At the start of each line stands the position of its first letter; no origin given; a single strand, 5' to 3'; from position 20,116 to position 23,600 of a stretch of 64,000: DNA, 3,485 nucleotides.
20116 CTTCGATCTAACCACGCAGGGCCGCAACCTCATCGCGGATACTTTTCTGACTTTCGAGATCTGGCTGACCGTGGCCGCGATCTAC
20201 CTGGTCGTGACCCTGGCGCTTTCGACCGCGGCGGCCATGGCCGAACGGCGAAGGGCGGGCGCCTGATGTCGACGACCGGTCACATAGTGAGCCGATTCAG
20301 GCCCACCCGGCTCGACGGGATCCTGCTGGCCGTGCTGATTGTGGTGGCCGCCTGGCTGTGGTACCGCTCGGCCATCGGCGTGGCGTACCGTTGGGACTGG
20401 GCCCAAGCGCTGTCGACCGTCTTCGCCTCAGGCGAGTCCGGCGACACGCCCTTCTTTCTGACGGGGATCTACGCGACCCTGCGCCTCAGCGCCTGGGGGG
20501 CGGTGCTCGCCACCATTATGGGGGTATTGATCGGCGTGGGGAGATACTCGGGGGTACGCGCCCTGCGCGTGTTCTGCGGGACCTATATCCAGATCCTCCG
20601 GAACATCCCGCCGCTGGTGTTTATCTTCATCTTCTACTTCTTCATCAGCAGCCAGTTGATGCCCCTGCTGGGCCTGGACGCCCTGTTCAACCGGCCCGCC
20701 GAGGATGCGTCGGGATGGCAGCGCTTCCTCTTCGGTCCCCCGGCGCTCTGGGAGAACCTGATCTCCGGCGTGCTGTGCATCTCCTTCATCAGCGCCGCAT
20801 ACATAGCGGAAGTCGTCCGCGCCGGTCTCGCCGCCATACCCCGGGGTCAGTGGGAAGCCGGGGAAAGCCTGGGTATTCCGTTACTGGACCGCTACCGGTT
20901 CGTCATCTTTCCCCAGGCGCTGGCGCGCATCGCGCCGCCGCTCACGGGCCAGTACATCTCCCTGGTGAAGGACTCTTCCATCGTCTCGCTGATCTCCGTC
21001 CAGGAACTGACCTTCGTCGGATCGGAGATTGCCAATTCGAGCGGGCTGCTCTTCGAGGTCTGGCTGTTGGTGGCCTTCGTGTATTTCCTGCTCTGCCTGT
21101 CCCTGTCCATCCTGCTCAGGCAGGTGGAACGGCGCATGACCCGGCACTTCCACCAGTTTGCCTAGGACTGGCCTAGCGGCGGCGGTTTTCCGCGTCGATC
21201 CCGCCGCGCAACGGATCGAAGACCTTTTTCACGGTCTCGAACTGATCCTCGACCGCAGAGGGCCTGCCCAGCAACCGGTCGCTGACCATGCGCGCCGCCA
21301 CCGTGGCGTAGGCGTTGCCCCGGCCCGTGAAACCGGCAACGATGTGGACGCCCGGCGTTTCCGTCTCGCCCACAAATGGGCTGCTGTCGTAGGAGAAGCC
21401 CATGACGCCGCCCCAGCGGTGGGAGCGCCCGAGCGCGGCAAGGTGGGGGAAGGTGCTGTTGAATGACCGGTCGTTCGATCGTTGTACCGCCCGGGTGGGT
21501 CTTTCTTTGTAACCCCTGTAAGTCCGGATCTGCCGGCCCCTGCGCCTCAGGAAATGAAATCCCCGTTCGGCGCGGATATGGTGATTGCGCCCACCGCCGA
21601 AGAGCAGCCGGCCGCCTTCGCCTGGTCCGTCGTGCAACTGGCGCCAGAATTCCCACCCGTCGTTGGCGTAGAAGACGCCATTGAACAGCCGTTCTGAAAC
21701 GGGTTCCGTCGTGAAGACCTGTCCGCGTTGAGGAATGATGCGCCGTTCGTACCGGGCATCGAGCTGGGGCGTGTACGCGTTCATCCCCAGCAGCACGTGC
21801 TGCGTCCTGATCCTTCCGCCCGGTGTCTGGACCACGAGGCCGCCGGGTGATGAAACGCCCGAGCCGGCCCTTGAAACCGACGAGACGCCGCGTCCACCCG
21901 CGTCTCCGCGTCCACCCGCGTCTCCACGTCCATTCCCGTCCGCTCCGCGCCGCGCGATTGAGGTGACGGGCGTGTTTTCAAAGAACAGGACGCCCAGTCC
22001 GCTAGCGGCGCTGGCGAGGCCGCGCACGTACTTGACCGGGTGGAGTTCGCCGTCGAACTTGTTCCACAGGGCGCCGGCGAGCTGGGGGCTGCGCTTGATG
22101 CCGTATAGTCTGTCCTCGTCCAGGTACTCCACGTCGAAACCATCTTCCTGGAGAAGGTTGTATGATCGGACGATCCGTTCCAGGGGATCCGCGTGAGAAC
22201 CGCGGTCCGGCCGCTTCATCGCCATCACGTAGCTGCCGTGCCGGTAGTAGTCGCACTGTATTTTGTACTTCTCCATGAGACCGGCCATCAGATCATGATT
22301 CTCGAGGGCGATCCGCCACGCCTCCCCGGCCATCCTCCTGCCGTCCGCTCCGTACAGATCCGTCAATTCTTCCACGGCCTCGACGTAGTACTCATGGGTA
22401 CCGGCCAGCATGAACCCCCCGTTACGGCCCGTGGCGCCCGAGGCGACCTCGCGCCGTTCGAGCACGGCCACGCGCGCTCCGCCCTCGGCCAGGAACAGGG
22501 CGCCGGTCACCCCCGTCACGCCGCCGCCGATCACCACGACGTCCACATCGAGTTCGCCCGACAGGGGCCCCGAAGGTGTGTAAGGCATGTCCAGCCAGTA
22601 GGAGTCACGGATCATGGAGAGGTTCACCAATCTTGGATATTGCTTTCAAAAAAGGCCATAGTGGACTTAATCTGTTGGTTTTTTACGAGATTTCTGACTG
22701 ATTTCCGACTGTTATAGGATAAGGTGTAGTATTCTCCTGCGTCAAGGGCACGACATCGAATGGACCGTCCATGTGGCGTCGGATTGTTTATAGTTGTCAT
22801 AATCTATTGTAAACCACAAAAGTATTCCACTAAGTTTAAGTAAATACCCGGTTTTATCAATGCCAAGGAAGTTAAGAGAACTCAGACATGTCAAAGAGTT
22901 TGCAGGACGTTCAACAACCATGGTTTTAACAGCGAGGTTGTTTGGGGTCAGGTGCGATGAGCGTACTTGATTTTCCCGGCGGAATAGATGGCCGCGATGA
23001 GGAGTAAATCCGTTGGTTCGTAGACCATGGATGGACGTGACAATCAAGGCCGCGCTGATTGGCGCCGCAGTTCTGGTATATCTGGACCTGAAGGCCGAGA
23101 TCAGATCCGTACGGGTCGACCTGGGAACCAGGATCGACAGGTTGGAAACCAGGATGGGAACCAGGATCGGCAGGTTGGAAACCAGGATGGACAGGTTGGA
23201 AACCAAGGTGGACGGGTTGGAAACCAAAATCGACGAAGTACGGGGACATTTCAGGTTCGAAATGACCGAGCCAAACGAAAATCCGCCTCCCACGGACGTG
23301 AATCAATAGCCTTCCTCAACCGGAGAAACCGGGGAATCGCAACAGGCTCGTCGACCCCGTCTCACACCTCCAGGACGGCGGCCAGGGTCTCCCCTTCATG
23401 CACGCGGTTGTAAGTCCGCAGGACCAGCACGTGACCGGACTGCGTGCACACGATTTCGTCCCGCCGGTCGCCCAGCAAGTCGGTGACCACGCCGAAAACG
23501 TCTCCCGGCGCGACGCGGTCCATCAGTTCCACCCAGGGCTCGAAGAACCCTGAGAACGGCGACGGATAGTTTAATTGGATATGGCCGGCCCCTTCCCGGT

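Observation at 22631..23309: AT-rich island (~42% GC in a ~64% GC genome) followed by a small membrane-anchored coiled-coil protein built from 33-bp tandem repeats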

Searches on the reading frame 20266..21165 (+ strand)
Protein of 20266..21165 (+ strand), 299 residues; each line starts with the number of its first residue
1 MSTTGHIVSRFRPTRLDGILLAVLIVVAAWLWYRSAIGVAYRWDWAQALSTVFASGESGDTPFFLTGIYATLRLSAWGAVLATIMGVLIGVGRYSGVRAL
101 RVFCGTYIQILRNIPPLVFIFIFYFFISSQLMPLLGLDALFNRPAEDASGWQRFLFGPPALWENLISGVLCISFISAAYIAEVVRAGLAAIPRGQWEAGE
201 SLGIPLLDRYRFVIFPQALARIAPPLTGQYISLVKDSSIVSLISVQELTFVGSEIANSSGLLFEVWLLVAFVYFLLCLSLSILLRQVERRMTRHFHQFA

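Call 8: search_protein_families(library=pfam, proteins=[window:20266-21165:+], max_evalue=1)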
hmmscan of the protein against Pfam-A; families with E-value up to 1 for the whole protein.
window:20266-21165:+ (299 aa): 1 family
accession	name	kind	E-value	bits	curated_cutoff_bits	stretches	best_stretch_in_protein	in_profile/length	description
PF00528.27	BPD_transp_1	-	6.4e-20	72.1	26.4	1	83-292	2-183/184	Binding-protein-dependent transport system inner membrane component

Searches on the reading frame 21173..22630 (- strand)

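Call 8: search_protein_families(library=pfam, proteins=[window:21173-22630:-], max_evalue=1)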
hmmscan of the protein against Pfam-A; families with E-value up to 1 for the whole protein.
window:21173-22630:- (485 aa): 13 families
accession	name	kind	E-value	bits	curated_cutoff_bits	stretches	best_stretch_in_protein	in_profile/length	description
PF01266.30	DAO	-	9.4e-55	187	27.9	1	30-452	1-353/353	FAD dependent oxidoreductase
PF00890.30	FAD_binding_2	-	1.6e-09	37.9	20.4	1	30-228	1-171/414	FAD binding domain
PF01494.25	FAD_binding_3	-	3.4e-05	23.7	22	1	28-67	1-40/349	FAD binding domain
PF07992.20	Pyr_redox_2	-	7e-05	22.8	26.1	1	30-90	2-57/291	Pyridine nucleotide-disulphide oxidoreductase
PF12831.13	FAD_oxidored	-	0.00012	22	27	1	30-80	1-51/416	FAD dependent oxidoreductase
PF01946.23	Thi4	-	0.00017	21.3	26.2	1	28-74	17-63/235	Thi4 family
PF13450.12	NAD_binding_8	-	0.0019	18.9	21.9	1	33-67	1-35/68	NAD(P)-binding Rossmann-like domain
PF03486.20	HI0933_like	-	0.0038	17.1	50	1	30-62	2-34/244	HI0933-like protein Rossmann domain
PF00070.33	Pyr_redox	-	0.0066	17.4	22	1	31-61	2-32/82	Pyridine nucleotide-disulphide oxidoreductase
PF01262.27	AlaDh_PNT_C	-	0.016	15.1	23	1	20-62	20-62/214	Alanine dehydrogenase/PNT, C-terminal domain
PF01134.28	GIDA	-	0.04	13.4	22.1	1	30-57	1-28/391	Glucose inhibited division protein A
PF21799.2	MurD-like_N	-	0.041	14.6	27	1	31-65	3-37/88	Mur ligase MurD-like, N-terminal domain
PF13738.12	Pyr_redox_3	-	0.1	12.2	30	1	30-62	166-198/305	Pyridine nucleotide-disulphide oxidoreductase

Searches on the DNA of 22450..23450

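Call 9: search_rna_families(source=window, start=22450, end=23450, threshold=evalue, max_evalue=10)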
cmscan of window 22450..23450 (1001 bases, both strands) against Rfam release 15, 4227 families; matches with E-value up to 10: 2.
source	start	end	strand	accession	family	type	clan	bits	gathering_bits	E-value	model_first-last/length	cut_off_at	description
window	23099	23224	-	RF01974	H19_3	Gene; lncRNA;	-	15.2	46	3.5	1-116/116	no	H19 conserved region 3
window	22842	22914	-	RF02701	PsrR1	Gene; sRNA;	-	14.7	42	9.4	1-79/79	no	Photosynthesis regulatory RNA1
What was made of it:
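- On Any Rfam RNA family in the spacer: Only E = 3.5 and 9.4 noise in 22450-23450 (call 9)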
